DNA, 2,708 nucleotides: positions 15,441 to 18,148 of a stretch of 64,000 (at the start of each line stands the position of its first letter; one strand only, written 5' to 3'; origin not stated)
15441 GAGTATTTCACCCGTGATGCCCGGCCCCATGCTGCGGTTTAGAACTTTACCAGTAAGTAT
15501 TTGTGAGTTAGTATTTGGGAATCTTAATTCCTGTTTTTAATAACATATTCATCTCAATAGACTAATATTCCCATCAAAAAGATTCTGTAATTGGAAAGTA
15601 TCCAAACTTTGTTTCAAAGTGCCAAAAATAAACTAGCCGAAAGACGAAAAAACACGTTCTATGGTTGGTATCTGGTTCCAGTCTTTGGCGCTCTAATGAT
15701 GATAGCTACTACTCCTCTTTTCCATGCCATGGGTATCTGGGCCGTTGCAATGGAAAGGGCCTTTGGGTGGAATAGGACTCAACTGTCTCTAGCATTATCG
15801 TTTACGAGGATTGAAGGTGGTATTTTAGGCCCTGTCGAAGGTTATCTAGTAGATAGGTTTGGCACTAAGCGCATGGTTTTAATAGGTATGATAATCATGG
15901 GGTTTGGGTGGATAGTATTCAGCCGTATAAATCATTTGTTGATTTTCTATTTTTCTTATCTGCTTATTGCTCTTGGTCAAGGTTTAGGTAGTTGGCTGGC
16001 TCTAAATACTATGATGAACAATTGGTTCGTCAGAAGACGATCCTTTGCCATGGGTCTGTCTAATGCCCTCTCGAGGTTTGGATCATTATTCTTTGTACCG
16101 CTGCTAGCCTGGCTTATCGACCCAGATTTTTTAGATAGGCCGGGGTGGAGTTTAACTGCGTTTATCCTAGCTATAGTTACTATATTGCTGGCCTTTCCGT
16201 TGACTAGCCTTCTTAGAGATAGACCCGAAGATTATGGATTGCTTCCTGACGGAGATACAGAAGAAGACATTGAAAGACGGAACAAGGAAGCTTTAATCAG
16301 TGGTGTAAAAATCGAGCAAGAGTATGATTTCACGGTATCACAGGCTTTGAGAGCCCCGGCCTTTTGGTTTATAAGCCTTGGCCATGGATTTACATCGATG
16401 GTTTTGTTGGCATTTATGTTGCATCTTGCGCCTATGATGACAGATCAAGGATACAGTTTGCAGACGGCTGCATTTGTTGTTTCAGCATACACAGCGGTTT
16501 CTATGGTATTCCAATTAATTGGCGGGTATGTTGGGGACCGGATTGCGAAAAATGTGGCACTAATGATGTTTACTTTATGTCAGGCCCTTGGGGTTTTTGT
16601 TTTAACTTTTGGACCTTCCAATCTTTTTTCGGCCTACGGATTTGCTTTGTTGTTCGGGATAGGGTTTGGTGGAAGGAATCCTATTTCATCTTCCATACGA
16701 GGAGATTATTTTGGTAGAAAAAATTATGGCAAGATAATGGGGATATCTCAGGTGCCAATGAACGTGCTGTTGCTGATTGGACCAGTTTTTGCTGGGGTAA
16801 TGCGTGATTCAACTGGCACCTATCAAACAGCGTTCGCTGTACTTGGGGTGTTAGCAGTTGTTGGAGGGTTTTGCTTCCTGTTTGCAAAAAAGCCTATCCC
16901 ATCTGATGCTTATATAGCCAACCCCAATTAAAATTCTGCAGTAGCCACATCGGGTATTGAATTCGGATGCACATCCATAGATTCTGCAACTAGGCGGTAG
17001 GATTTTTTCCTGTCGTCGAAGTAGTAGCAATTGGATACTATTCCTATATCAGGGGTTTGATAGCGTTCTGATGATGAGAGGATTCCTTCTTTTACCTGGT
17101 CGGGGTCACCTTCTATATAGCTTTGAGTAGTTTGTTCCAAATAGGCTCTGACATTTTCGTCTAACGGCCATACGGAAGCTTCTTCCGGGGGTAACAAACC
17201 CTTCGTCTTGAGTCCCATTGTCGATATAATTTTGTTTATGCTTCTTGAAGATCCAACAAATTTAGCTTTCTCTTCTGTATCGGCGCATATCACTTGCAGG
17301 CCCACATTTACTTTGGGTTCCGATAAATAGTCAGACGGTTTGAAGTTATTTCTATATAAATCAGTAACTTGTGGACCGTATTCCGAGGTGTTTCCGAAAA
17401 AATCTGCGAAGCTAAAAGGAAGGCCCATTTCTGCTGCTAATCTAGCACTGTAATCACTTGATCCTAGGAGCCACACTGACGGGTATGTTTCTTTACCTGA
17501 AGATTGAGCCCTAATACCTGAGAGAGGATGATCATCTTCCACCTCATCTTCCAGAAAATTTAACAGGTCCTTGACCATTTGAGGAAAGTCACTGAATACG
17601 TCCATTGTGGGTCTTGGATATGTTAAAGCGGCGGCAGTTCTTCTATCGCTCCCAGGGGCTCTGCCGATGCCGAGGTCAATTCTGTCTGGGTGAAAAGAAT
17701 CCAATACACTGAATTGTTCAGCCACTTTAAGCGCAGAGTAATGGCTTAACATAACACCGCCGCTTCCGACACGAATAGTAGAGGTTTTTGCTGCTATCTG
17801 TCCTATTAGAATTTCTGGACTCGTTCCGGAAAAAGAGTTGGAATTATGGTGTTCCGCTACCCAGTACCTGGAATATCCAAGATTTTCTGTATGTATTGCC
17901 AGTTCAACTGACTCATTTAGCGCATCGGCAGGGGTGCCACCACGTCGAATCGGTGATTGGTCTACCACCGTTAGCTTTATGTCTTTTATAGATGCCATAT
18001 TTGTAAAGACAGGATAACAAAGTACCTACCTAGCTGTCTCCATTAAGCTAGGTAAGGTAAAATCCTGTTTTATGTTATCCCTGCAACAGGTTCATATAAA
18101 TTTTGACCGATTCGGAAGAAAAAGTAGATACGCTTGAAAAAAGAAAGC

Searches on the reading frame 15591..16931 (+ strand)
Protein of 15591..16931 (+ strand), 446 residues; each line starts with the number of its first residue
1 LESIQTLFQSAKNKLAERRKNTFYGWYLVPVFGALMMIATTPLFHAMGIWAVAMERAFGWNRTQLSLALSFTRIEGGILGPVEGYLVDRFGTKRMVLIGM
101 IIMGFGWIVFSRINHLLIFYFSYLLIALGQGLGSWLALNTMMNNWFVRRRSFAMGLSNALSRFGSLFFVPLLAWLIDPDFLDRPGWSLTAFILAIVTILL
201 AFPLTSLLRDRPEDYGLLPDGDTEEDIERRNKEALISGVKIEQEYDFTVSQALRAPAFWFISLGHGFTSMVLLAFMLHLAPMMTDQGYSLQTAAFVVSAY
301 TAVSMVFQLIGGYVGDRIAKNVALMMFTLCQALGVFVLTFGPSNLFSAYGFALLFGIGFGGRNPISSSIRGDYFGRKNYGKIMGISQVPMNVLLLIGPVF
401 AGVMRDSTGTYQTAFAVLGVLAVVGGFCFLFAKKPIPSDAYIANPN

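Call 61: search_protein_families(library=pfam, proteins=[window:15591-16931:+], max_evalue=0.0001)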
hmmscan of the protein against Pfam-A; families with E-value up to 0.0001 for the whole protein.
window:15591-16931:+ (446 aa): 1 family
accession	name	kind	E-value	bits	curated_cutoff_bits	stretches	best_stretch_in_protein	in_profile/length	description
PF07690.21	MFS_1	-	8.4e-45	153.6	33.4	2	37-289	6-235/347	Major Facilitator Superfamily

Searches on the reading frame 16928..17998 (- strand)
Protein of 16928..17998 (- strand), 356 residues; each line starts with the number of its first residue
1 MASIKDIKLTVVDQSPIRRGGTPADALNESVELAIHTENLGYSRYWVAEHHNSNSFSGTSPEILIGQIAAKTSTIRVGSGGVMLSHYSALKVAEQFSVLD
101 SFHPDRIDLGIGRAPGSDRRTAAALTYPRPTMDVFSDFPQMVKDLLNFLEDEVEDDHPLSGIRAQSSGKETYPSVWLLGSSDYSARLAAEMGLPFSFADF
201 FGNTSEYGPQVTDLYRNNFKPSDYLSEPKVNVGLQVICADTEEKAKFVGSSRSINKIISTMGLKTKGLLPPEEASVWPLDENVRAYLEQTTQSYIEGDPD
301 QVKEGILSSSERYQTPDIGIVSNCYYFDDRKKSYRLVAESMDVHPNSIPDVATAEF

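Call 61: search_protein_families(library=pfam, proteins=[window:16928-17998:-], max_evalue=0.0001)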
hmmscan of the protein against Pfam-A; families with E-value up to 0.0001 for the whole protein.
window:16928-17998:- (356 aa): 1 family
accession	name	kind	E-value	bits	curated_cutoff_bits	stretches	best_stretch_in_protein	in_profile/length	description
PF00296.26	Bac_luciferase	-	4.4e-30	105.5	27.9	1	20-246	15-238/314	Luciferase-like monooxygenase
